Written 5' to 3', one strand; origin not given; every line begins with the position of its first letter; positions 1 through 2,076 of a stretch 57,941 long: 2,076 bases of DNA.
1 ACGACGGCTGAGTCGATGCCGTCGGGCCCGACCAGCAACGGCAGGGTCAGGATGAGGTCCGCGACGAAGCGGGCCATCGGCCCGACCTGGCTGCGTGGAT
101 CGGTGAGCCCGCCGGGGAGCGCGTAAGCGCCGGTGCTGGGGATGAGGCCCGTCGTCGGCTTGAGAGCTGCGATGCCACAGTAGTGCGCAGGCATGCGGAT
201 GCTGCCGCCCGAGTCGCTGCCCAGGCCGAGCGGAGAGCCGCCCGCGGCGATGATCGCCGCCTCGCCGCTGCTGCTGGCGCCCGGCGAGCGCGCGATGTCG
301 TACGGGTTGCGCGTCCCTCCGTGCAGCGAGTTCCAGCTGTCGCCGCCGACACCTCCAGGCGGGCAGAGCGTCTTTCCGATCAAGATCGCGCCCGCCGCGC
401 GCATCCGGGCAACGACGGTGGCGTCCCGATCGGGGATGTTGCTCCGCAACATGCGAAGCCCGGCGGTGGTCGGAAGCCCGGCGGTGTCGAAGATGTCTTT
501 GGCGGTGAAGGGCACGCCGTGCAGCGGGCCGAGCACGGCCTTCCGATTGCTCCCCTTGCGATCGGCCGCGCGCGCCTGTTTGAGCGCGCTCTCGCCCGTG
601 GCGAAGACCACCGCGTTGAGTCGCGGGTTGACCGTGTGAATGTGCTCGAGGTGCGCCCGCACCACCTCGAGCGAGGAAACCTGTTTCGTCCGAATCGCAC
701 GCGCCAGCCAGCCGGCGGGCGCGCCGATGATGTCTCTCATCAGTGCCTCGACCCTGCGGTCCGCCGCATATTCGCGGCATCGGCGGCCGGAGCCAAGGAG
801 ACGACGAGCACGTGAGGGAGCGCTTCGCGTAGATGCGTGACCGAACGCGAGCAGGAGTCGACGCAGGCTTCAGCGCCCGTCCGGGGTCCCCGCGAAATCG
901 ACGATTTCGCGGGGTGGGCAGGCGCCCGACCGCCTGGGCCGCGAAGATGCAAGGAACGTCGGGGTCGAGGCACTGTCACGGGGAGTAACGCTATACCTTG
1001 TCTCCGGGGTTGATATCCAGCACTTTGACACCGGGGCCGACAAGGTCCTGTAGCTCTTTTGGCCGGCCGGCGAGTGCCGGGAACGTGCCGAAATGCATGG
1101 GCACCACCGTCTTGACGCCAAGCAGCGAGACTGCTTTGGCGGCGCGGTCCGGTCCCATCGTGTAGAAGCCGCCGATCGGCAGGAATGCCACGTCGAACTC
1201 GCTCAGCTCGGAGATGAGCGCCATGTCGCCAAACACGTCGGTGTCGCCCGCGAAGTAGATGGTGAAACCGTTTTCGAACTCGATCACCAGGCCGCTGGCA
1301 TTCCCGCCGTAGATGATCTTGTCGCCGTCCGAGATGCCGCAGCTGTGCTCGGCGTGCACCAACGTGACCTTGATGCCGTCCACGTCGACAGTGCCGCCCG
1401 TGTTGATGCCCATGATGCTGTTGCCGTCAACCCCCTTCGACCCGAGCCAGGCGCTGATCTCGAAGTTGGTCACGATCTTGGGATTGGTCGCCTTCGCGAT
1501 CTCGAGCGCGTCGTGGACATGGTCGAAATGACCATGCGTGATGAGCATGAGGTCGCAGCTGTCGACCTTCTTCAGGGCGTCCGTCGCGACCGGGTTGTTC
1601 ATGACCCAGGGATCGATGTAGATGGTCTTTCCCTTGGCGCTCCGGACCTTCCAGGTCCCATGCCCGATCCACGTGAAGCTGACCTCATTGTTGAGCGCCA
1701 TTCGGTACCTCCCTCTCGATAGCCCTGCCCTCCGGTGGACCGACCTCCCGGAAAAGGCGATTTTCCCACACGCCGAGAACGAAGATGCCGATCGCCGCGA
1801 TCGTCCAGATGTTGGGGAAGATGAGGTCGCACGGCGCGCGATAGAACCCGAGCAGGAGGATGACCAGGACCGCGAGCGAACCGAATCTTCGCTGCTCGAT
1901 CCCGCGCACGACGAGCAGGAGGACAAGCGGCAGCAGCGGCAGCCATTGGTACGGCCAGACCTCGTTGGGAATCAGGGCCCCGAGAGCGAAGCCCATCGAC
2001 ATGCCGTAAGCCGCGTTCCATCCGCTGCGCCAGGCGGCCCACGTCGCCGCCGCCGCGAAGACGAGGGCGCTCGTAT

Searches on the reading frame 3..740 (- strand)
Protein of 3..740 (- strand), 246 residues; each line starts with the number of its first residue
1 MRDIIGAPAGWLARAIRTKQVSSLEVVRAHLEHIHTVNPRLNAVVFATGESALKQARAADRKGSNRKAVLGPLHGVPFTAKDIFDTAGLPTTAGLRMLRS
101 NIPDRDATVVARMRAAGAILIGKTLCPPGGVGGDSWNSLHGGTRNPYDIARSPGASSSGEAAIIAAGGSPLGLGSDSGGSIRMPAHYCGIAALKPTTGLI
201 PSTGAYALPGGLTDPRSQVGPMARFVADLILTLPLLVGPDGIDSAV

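Call 43: search_protein_families(library=pfam, proteins=[window:3-740:-], max_evalue=0.01)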
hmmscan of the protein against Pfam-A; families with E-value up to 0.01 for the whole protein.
window:3-740:- (246 aa): 1 family
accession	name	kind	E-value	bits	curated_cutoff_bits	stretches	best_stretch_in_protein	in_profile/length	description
PF01425.27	Amidase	-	3.5e-70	237.7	27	1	25-241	1-211/445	Amidase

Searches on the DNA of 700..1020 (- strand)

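Call 10: search_rna_families(source=window, start=700, end=1020, threshold=evalue, max_evalue=10)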
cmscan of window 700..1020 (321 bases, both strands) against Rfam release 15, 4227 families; matches with E-value up to 10: 3.
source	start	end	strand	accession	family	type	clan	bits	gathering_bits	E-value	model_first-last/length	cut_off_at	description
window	884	946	+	RF01750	ZMP-ZTP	Cis-reg; riboswitch;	-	18.2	39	0.73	1-86/86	no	ZMP/ZTP riboswitch aptamer (pfl RNA motif)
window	757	798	+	RF03006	M23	Gene; sRNA;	-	14.8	41.2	3.6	1-53/53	no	M23 RNA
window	728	830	-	RF02276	Hammerhead_II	Gene; ribozyme;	CL00010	12.7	37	7.9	1-66/66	no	Hammerhead ribozyme (type II)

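Call 69: search_dna_similar(query=window:742-974:-, collection=plasmids, mode=distant, max_rows=5)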
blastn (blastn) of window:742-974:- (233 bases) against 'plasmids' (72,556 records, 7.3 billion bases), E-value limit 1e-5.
No match.

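Call 70: search_dna_similar(query=window:742-974:-, collection=phages, mode=distant, max_rows=5)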
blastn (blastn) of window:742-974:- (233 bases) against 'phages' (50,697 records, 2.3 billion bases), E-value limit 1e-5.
No match.

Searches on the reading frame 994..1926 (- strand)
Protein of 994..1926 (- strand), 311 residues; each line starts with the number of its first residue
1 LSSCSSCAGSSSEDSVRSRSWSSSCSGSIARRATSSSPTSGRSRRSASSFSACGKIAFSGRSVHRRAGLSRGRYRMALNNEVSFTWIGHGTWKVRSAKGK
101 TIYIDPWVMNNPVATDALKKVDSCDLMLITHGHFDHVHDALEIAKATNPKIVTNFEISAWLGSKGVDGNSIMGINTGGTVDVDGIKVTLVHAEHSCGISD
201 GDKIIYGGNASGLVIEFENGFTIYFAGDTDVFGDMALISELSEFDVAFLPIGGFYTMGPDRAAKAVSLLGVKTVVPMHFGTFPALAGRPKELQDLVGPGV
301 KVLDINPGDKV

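Call 43: search_protein_families(library=pfam, proteins=[window:994-1926:-], max_evalue=0.01)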
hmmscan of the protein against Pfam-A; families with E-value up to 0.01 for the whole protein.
window:994-1926:- (311 aa): 3 families
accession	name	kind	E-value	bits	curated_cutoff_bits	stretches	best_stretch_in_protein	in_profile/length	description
PF12706.13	Lactamase_B_2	-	1.5e-24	87.1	27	1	102-279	3-200/200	Beta-lactamase superfamily domain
PF13483.12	Lactamase_B_3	-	4.2e-23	82.5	24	1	84-278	2-160/160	Beta-lactamase superfamily domain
PF00753.33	Lactamase_B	-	2.7e-09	37.7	22.7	1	122-278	42-196/196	Metallo-beta-lactamase superfamily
